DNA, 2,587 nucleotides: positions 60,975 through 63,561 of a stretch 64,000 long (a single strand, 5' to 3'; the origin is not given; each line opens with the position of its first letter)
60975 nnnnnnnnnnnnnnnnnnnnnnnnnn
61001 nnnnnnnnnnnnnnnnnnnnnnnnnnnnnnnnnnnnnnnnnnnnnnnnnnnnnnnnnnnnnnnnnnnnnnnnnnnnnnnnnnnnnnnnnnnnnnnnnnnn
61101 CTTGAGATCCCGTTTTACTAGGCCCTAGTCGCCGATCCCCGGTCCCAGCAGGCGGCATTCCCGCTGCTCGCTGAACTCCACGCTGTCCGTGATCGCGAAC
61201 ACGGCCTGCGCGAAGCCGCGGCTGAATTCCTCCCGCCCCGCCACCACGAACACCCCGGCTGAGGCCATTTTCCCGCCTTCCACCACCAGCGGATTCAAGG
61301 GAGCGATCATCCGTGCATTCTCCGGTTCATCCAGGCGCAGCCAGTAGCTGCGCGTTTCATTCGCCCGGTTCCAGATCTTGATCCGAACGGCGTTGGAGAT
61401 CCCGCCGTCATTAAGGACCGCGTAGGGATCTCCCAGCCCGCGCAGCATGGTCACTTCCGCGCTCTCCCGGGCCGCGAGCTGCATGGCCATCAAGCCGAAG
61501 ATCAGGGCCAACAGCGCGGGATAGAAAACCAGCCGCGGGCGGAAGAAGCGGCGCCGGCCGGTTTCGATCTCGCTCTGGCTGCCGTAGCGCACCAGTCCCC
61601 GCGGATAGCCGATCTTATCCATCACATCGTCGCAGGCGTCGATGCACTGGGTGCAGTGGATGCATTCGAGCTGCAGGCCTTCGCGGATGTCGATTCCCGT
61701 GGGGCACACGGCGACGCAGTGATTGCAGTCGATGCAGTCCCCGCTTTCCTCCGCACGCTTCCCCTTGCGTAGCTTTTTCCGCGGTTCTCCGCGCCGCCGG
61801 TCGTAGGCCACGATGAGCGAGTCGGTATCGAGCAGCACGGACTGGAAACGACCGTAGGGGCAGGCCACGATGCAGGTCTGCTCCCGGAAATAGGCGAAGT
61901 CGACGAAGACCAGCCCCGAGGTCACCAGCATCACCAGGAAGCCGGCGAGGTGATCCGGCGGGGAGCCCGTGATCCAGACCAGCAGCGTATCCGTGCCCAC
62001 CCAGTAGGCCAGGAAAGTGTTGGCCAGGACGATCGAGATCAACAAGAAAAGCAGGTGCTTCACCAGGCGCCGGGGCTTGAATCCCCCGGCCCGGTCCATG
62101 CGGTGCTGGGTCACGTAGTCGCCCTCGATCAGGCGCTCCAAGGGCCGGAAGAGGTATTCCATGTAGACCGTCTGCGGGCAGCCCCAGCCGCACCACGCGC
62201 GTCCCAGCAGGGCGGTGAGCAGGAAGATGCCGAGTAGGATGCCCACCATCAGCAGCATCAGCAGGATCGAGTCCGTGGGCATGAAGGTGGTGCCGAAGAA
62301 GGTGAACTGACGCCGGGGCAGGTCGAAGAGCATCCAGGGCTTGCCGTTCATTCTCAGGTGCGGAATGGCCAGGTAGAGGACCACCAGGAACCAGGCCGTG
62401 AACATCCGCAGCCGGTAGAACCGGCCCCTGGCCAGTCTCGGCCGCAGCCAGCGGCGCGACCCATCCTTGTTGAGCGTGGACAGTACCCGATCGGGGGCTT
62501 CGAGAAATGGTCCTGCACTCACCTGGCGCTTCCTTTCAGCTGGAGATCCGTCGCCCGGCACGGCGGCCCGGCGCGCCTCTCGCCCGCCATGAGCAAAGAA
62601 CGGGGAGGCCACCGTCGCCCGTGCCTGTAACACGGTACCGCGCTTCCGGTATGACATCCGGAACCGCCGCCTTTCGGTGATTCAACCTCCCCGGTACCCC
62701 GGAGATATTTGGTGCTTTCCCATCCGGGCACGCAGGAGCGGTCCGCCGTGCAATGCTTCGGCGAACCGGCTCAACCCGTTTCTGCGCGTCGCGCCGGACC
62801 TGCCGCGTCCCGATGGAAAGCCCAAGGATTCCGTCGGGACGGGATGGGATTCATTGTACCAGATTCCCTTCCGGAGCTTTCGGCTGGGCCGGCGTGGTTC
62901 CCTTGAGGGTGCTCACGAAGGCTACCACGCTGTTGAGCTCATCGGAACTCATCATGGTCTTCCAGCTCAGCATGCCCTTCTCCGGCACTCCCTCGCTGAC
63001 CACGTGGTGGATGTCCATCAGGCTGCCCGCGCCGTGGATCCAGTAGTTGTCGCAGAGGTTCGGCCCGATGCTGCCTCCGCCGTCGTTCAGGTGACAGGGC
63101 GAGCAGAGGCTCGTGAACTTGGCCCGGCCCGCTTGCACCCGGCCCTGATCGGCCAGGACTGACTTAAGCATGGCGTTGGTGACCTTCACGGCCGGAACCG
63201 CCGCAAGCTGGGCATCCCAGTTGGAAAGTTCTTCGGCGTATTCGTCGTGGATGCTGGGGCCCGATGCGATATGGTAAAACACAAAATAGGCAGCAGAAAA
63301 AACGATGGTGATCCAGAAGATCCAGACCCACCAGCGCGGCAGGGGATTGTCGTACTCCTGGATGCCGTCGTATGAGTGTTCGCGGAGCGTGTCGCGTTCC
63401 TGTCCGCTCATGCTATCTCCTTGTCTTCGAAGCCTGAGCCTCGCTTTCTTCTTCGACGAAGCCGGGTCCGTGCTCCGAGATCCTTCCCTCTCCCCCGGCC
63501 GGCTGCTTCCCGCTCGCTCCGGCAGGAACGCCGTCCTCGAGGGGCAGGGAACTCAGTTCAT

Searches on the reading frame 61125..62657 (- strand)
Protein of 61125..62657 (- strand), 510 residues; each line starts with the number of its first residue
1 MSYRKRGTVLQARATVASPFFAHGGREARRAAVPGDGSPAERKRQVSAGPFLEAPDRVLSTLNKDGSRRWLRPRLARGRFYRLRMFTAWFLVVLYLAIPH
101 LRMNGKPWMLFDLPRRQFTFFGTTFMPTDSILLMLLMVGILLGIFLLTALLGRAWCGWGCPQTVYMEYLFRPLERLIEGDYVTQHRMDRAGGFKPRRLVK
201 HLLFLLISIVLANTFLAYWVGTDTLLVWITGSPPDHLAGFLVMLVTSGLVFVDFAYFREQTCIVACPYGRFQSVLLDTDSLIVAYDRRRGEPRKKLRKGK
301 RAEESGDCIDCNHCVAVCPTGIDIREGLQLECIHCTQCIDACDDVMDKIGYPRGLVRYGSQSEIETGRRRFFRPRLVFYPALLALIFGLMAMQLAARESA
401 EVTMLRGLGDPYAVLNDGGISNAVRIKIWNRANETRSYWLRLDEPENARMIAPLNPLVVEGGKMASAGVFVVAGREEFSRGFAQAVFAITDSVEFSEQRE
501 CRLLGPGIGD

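Call 50: search_protein_families(library=pfam, proteins=[window:61125-62657:-], max_evalue=0.00001)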
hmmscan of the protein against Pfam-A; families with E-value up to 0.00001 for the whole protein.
window:61125-62657:- (510 aa): 9 families
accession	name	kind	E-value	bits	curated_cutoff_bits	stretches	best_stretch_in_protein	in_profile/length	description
PF13746.11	Fer4_18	-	7.2e-43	145.9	27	1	257-360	1-113/114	4Fe-4S dicluster domain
PF11614.14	FixG_C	-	1.7e-13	51.2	25.6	1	390-506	1-119/119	IG-like fold at C-terminal of FixG, putative oxidoreductase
PF12801.12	Fer4_5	-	3.1e-10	40.3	22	1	135-176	3-44/48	4Fe-4S binding domain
PF12838.12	Fer4_7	-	5.5e-09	36.8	27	0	261-322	7-52/52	4Fe-4S dicluster domain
PF13187.11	Fer4_9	-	7.1e-09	36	27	1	261-321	7-50/52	4Fe-4S dicluster domain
PF13237.11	Fer4_10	-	2.2e-08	34.4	25.5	0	261-319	14-53/53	4Fe-4S dicluster domain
PF13534.11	Fer4_17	-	6.1e-07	30.3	22.2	0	261-323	7-61/61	4Fe-4S dicluster domain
PF13183.11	Fer4_8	-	7.6e-07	30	27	0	261-322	10-68/68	4Fe-4S dicluster domain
PF13484.11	Fer4_16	-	1.1e-06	29.8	30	0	261-320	7-65/66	4Fe-4S double cluster binding domain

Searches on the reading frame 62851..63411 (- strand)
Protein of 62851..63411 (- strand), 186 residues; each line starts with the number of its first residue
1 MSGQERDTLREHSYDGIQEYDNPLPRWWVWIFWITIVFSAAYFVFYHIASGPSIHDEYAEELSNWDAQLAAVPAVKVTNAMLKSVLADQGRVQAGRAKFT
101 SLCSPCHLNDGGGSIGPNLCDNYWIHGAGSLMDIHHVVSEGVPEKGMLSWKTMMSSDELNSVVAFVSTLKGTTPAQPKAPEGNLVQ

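Call 50: search_protein_families(library=pfam, proteins=[window:62851-63411:-], max_evalue=0.00001)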
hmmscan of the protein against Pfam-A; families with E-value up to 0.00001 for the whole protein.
window:62851-63411:- (186 aa): 2 families
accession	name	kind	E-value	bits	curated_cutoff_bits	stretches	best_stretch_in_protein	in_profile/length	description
PF14715.11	FixP_N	-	1.8e-21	76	24.9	1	9-48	4-43/48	N-terminal domain of cytochrome oxidase-cbb3, FixP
PF13442.11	Cytochrome_CBB3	-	4.6e-08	33.7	27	1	91-166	2-68/68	Cytochrome C oxidase, cbb3-type, subunit III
